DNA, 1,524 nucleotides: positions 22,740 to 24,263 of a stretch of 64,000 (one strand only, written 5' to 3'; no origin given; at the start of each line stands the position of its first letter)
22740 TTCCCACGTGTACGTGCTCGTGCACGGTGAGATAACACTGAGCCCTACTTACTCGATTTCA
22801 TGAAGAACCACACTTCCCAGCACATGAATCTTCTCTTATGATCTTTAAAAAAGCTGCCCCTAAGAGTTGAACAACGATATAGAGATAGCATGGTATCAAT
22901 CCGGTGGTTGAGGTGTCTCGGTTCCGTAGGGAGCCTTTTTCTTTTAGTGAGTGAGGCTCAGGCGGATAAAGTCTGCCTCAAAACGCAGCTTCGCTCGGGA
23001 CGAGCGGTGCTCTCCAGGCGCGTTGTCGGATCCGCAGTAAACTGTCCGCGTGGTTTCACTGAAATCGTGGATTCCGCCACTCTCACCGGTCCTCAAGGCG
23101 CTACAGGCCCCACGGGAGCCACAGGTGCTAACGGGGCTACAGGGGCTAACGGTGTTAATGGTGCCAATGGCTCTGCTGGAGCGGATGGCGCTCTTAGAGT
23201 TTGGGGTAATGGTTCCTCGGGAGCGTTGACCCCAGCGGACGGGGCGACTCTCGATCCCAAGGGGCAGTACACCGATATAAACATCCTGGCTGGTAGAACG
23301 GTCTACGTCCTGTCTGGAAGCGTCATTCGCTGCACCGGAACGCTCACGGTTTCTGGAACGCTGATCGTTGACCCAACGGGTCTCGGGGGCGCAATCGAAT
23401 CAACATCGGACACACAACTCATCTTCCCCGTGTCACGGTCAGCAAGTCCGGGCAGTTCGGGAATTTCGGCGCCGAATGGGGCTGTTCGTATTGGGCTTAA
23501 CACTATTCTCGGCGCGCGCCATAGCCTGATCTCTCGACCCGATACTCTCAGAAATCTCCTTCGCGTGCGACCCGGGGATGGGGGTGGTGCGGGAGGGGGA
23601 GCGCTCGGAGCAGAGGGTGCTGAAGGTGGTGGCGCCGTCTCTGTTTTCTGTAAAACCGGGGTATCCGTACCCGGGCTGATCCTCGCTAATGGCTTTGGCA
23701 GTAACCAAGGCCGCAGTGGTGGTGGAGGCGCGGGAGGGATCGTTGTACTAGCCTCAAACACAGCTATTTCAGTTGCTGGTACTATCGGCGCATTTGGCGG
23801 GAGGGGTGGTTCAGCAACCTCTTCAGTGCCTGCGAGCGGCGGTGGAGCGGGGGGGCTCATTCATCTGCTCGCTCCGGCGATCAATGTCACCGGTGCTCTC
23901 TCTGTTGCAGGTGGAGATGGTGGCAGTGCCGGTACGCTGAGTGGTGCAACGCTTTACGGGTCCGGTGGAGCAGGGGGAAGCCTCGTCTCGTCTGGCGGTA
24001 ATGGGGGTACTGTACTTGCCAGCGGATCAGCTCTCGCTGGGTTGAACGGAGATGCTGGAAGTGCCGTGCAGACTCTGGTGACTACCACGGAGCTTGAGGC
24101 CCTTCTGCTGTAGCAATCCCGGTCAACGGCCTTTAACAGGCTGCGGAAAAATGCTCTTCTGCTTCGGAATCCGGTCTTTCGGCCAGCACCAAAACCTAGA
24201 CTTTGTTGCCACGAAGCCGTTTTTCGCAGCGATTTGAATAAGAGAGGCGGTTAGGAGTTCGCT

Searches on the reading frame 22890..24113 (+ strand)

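Call 39: search_protein_families(library=pfam, proteins=[window:22890-24113:+], max_evalue=0.001)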
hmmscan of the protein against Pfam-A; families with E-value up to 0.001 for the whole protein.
window:22890-24113:+ (407 aa): 1 family
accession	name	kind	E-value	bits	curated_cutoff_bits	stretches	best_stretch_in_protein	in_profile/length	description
PF01391.23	Collagen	-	1.7e-05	24.9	27.2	1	67-100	10-43/60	Collagen triple helix repeat (20 copies)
